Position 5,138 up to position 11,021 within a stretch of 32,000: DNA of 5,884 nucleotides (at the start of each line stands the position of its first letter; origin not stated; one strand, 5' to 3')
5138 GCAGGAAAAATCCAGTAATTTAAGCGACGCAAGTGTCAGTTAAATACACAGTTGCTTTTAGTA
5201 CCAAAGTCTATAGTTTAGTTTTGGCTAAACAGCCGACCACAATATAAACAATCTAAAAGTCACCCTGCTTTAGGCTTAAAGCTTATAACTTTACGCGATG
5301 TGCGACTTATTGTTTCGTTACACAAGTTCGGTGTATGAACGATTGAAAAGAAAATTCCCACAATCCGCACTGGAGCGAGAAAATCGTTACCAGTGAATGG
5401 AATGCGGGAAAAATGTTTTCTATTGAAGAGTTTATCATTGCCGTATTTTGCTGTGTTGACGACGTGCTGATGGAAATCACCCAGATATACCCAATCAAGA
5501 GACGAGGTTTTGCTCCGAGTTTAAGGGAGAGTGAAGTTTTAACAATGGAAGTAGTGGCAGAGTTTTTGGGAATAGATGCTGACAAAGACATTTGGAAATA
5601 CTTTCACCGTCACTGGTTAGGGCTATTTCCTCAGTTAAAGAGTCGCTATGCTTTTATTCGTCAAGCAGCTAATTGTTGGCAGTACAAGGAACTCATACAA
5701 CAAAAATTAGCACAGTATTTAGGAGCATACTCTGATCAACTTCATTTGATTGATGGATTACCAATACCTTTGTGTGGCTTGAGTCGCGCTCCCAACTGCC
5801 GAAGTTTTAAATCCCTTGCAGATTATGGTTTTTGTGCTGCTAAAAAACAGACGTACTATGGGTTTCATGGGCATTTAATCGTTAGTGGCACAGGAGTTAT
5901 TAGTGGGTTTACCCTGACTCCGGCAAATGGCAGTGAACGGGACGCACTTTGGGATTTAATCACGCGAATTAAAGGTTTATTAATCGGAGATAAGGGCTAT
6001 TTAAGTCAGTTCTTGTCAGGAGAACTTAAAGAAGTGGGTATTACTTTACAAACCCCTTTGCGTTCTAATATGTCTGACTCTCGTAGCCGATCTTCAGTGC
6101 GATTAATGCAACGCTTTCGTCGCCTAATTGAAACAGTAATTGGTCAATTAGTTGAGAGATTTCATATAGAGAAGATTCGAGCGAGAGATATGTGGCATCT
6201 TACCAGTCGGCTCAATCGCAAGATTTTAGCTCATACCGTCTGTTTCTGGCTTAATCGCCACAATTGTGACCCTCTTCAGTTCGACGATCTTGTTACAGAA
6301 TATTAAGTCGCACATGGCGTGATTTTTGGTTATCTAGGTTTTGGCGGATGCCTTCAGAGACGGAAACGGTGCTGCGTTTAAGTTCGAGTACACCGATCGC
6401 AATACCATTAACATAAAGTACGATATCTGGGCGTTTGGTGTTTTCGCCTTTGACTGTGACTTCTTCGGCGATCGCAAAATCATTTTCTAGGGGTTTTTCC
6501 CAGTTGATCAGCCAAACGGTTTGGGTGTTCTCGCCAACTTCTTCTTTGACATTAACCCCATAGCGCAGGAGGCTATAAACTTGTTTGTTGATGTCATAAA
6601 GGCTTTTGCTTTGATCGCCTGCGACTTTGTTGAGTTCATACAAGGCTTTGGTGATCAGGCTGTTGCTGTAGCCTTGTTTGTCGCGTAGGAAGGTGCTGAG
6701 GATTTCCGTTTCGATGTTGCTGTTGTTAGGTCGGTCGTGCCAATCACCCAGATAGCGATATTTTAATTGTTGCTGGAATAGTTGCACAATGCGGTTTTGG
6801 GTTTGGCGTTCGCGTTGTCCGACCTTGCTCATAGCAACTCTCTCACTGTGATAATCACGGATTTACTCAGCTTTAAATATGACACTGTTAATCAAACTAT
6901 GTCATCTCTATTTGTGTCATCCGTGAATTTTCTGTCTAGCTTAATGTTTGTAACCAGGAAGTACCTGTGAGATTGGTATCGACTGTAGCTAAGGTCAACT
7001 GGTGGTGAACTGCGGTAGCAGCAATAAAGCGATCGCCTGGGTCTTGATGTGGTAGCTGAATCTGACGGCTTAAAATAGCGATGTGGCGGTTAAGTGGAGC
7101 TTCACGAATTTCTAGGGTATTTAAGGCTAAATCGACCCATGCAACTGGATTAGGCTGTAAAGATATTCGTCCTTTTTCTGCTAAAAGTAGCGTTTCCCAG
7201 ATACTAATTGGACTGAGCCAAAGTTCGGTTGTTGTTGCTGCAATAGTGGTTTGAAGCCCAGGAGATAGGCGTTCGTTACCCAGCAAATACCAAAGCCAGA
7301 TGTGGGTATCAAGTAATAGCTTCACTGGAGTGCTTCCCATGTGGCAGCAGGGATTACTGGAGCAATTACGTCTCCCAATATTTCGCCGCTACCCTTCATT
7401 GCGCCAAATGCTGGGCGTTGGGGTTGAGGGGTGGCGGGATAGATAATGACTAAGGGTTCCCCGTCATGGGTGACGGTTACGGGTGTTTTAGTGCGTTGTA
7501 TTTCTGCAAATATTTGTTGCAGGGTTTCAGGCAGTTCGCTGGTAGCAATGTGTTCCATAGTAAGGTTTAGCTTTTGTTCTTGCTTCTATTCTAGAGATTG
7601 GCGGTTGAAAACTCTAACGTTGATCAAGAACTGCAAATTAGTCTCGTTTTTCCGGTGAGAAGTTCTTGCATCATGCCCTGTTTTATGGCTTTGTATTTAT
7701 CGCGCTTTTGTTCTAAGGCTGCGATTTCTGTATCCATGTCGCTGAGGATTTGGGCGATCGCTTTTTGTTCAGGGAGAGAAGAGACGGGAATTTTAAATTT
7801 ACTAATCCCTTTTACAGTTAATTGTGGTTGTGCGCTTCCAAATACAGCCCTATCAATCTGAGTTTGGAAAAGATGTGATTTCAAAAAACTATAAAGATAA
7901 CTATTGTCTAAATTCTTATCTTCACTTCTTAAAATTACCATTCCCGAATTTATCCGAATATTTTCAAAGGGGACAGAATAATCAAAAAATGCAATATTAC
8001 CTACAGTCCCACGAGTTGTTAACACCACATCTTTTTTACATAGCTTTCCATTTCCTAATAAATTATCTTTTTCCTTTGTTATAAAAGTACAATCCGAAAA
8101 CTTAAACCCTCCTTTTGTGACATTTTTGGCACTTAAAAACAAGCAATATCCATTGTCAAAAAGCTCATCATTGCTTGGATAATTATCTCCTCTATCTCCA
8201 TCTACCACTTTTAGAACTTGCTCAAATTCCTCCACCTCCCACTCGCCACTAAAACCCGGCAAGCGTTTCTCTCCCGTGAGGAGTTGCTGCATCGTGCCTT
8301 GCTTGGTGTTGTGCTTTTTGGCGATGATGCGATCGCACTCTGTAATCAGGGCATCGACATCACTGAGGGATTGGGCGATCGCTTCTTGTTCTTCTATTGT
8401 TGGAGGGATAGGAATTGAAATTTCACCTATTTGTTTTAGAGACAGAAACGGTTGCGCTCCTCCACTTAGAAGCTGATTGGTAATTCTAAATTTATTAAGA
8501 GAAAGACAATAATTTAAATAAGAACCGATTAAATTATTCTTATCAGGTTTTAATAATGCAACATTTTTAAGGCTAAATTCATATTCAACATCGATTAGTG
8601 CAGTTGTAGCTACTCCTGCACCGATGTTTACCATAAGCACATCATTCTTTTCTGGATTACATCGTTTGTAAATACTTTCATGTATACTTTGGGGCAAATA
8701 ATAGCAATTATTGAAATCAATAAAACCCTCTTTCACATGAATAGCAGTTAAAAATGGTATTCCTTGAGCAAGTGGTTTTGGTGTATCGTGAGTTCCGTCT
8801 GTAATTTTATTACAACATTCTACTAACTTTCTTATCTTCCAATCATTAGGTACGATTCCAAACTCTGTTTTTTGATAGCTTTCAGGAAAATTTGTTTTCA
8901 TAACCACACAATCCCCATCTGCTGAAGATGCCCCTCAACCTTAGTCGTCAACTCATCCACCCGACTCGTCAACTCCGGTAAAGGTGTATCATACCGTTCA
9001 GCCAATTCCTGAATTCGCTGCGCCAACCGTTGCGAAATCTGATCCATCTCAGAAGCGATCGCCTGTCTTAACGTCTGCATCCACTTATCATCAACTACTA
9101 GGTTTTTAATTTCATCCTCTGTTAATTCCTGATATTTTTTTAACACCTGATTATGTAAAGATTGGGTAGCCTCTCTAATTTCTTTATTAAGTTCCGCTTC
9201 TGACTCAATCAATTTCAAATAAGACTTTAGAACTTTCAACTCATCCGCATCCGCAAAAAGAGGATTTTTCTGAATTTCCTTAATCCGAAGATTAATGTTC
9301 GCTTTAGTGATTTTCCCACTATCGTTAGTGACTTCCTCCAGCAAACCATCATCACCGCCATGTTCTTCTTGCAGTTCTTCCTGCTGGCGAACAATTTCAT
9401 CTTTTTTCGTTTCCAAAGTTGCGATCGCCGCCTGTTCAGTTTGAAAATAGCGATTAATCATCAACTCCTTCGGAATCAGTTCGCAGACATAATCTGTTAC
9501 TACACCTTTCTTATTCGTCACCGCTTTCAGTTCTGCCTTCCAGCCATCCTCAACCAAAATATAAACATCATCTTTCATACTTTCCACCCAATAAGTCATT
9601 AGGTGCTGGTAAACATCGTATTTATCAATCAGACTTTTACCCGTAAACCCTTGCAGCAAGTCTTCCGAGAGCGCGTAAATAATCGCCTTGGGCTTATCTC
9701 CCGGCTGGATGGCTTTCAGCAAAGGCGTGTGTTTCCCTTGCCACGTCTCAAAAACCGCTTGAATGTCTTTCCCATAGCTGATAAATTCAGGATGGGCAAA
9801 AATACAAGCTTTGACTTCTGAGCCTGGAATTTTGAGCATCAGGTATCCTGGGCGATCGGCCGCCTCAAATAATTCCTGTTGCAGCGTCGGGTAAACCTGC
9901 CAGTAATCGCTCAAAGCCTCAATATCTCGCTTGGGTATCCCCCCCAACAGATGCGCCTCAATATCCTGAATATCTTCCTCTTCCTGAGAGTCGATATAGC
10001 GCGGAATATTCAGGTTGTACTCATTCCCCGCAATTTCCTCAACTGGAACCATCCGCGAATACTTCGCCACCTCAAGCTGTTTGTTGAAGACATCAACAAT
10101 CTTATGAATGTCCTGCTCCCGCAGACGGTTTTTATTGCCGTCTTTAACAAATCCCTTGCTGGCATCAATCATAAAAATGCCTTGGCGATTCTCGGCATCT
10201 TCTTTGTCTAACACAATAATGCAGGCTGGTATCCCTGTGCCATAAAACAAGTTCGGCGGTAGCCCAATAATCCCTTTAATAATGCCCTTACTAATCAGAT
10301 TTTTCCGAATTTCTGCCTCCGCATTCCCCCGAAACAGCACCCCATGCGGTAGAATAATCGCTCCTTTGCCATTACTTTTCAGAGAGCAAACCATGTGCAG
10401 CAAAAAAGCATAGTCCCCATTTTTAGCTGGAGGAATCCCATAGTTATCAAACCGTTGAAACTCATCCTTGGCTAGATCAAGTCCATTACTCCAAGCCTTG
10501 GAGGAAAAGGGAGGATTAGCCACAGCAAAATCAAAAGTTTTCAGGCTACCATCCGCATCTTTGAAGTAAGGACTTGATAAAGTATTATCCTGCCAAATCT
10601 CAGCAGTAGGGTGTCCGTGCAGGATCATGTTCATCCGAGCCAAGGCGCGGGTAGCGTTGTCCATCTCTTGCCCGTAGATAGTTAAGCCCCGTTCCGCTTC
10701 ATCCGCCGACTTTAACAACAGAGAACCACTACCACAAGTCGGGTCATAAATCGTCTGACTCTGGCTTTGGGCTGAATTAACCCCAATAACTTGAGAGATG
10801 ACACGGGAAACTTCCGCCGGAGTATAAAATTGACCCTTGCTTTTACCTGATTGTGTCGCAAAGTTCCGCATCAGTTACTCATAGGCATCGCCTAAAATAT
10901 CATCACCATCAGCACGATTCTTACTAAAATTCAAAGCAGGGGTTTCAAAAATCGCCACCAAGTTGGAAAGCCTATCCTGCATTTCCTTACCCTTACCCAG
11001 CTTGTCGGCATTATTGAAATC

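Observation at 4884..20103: A ~15 kb decayed type V-K CRISPR-associated transposon sits immediately downstream of tRNA-Ala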

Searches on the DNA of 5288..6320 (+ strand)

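Call 54: search_dna_similar(query=window:5288-6320:+, collection=plasmids, mode=near, max_rows=12)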
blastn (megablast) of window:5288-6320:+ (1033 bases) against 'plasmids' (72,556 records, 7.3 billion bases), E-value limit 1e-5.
No match.

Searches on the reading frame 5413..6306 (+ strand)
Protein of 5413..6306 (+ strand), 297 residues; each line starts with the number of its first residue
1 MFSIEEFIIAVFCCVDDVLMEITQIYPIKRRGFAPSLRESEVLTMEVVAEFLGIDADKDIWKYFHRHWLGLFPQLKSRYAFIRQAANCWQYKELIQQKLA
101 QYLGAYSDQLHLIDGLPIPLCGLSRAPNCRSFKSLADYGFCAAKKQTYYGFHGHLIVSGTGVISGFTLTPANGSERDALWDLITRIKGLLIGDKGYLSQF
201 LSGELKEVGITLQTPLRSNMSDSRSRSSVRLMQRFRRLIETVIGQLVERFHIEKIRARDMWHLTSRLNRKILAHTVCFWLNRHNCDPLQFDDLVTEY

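Call 6: search_protein_families(library=pfam, proteins=[window:5413-6306:+], max_evalue=0.01)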
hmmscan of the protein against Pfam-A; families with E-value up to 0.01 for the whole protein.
window:5413-6306:+ (297 aa): 2 families
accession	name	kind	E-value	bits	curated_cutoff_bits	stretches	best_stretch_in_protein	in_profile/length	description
PF13612.12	DDE_Tnp_1_3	-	1.2e-26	94.1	27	1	108-259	5-154/155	Transposase DDE domain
PF01609.27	DDE_Tnp_1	-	7.1e-13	49.2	23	1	112-274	8-198/200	Transposase DDE domain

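Call 10: search_protein_families(library=ncbifam, proteins=[window:5413-6306:+], max_evalue=0.01)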
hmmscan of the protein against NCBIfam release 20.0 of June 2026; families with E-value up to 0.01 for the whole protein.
window:5413-6306:+ (297 aa): 6 families
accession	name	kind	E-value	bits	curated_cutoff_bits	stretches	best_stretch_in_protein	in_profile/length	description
NF033520.1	transpos_IS982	equivalog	9e-77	257.9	130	1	39-277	2-242/243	IS982 family transposase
NF033581.1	transpos_IS5_4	equivalog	2.1e-12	47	140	1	143-273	147-281/285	IS5 family transposase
NF033580.1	transpos_IS5_3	equivalog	5.6e-08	32.6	110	1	151-246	128-228/258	IS5 family transposase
NF033551.1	transpos_IS1182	equivalog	1.9e-05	23.7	270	1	143-218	260-343/488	IS1182 family transposase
NF033592.1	transpos_IS4_1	equivalog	0.00026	20.2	115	1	154-221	141-211/332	IS4 family transposase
NF033593.1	transpos_ISNCY_1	equivalog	0.004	15.9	325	1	143-274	294-437/444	ISNCY family transposase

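Call 55: find_encoding_contigs(protein=window:5413-6306:+, flank=1500, max_places=10)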
Protein window:5413-6306:+ (297 aa): 23 contigs read that carry it; 10 places shown.
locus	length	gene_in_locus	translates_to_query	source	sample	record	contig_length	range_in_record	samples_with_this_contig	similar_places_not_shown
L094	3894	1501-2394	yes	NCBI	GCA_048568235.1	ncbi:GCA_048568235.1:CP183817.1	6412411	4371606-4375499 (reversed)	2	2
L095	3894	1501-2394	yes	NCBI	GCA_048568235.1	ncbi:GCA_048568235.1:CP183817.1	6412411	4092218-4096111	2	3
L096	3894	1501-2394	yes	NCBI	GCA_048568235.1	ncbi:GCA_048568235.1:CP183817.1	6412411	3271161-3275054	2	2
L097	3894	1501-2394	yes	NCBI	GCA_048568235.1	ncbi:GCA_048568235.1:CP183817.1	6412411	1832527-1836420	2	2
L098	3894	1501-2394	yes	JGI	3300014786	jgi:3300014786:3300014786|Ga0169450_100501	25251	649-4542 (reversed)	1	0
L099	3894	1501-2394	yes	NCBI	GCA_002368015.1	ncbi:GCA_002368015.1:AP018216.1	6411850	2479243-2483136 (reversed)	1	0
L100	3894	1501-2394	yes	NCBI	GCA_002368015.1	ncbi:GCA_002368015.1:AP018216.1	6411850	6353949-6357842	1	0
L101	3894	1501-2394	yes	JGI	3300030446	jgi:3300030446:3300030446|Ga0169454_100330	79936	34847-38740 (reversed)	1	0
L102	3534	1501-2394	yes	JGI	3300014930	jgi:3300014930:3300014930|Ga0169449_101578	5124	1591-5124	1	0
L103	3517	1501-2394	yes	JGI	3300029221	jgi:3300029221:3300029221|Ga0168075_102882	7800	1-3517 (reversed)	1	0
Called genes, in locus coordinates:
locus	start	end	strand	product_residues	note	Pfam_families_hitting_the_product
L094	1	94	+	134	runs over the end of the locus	-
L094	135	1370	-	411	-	PF01420:Methylase_S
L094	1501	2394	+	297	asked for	PF01609:DDE_Tnp_1, PF13612:DDE_Tnp_1_3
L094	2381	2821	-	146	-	-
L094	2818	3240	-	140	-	PF01850:PIN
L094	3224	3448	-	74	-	-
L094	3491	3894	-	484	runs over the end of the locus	PF12161:HsdM_N, PF02384:N6_Mtase, PF07669:Eco57I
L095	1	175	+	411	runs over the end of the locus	PF13347:MFS_2 (weak), PF00083:Sugar_tr (weak), PF07690:MFS_1, PF12832:MFS_1_like (weak), PF06779:MFS_4 (faint), PF12832:MFS_1_like (weak), PF07690:MFS_1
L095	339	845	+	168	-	PF01967:MoaC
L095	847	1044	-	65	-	PF11387:DUF2795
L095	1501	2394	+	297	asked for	PF01609:DDE_Tnp_1, PF13612:DDE_Tnp_1_3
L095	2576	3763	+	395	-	PF26965:MimR_N (weak)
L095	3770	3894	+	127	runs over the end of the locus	PF00072:Response_reg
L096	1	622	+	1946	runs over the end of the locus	PF00069:Pkinase, PF07714:PK_Tyr_Ser-Thr, PF13191:AAA_16, PF01590:GAF, PF13185:GAF_2, PF08447:PAS_3 (weak), PF08448:PAS_4, PF02518:HATPase_c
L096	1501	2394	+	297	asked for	PF01609:DDE_Tnp_1, PF13612:DDE_Tnp_1_3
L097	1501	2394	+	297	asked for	PF01609:DDE_Tnp_1, PF13612:DDE_Tnp_1_3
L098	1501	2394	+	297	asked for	PF01609:DDE_Tnp_1, PF13612:DDE_Tnp_1_3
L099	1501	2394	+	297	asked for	PF01609:DDE_Tnp_1, PF13612:DDE_Tnp_1_3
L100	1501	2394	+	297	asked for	PF01609:DDE_Tnp_1, PF13612:DDE_Tnp_1_3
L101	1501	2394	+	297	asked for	PF01609:DDE_Tnp_1, PF13612:DDE_Tnp_1_3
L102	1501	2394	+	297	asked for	PF01609:DDE_Tnp_1, PF13612:DDE_Tnp_1_3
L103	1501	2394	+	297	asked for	PF01609:DDE_Tnp_1, PF13612:DDE_Tnp_1_3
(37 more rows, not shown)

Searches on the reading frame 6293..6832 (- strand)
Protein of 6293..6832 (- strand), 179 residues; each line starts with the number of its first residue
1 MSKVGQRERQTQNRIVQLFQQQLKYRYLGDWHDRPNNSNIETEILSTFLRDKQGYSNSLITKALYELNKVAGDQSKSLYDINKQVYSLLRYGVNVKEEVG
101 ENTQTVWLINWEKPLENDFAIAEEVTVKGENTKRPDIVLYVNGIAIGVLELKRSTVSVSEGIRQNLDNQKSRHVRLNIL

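Call 6: search_protein_families(library=pfam, proteins=[window:6293-6832:-], max_evalue=0.01)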
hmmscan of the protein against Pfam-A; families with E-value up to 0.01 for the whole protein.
window:6293-6832:- (179 aa): 1 family
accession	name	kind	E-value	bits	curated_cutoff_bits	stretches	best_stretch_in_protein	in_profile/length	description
PF04313.20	HSDR_N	-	3.1e-36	125.5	25.1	1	6-172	2-164/198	Type I restriction enzyme R protein N terminus (HSDR_N)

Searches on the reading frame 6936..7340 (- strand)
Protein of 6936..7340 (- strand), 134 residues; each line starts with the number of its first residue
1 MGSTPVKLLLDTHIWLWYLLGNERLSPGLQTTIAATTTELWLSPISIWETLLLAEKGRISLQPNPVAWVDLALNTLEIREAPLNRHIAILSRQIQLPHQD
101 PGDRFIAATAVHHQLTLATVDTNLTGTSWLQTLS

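Call 6: search_protein_families(library=pfam, proteins=[window:6936-7340:-], max_evalue=0.01)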
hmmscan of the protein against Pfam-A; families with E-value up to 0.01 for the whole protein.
window:6936-7340:- (134 aa): 1 family
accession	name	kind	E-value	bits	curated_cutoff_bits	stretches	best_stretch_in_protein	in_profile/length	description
PF01850.27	PIN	-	6.9e-14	52.9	23.6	1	9-125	2-115/120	PIN domain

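Call 81: search_protein_families(library=padloc, proteins=[window:6936-7340:-], max_evalue=0.01)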
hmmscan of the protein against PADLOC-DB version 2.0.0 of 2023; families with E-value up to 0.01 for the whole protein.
window:6936-7340:- (134 aa): 0 families

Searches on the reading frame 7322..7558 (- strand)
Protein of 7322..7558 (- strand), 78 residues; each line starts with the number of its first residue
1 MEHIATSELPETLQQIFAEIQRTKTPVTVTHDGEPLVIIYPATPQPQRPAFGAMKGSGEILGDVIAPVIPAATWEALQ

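Call 25: search_protein_families(library=pfam, proteins=[window:7322-7558:-], max_evalue=0.1)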
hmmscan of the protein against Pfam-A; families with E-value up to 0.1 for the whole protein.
window:7322-7558:- (78 aa): 1 family
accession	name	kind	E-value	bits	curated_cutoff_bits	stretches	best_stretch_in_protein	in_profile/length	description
PF02604.26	PhdYeFM_antitox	-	0.0049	17.1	29.8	1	1-40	1-40/74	Antitoxin Phd_YefM, type II toxin-antitoxin system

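Call 81: search_protein_families(library=padloc, proteins=[window:7322-7558:-], max_evalue=0.01)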
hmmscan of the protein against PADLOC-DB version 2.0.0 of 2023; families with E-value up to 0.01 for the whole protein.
window:7322-7558:- (78 aa): 0 families

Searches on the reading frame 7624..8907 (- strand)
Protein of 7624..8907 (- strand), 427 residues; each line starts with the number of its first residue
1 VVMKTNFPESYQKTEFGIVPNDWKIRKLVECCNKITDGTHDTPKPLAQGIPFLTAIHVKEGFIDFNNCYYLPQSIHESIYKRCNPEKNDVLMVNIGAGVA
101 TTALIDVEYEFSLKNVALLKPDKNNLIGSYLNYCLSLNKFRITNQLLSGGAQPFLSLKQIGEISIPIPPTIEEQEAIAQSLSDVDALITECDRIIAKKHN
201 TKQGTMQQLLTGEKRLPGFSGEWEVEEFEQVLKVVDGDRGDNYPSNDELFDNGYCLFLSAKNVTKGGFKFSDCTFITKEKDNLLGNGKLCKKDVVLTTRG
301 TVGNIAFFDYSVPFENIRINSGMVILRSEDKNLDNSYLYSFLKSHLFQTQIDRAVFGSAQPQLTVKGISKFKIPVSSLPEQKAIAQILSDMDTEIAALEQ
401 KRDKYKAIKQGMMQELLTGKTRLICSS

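Call 6: search_protein_families(library=pfam, proteins=[window:7624-8907:-], max_evalue=0.01)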
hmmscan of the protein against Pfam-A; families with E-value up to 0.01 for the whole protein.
window:7624-8907:- (427 aa): 1 family
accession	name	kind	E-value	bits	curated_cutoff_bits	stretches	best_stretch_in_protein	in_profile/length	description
PF01420.25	Methylase_S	-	3.9e-36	125.2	22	2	222-402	3-163/168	Type I restriction modification DNA specificity domain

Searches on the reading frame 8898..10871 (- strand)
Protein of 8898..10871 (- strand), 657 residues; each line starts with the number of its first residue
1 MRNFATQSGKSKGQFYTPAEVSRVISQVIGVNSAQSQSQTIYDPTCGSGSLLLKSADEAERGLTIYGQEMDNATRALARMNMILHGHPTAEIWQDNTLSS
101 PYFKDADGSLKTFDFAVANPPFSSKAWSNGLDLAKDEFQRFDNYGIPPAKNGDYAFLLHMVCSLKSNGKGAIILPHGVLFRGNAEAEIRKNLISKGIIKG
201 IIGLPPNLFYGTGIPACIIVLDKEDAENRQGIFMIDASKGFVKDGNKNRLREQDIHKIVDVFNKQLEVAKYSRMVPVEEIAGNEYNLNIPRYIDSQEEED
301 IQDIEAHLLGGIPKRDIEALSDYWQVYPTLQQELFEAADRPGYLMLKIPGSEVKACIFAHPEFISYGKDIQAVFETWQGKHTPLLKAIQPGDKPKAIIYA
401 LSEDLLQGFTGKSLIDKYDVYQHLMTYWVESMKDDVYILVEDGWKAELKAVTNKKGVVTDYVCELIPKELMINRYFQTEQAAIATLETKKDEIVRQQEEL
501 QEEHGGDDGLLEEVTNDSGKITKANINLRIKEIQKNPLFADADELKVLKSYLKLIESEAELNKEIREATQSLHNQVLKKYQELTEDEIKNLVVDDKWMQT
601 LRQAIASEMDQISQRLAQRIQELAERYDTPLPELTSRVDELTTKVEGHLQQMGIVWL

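Call 6: search_protein_families(library=pfam, proteins=[window:8898-10871:-], max_evalue=0.01)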
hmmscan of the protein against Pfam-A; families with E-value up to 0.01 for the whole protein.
window:8898-10871:- (657 aa): 6 families
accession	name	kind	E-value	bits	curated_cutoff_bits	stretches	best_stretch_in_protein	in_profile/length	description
PF02384.22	N6_Mtase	-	6.7e-99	331.6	20.4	1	1-300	14-310/311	N-6 DNA Methylase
PF07669.17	Eco57I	-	0.00015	22.4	25.3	1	101-202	63-163/171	Eco57I restriction-modification methylase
PF01170.24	UPF0020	-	0.0019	18.3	22.3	1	15-63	6-54/197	RMKL-like, methyltransferase domain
PF05175.20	MTS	-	0.0037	17.4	23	1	36-125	30-111/170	Methyltransferase small domain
PF01442.23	Apolipoprotein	-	0.0044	17.2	90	1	559-650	14-102/190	Apolipoprotein A1/A4/E domain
PF08700.17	VPS51_Exo84_N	-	0.0064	17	24.2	1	553-613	23-85/87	Vps51/EXO84/COG1 N-terminal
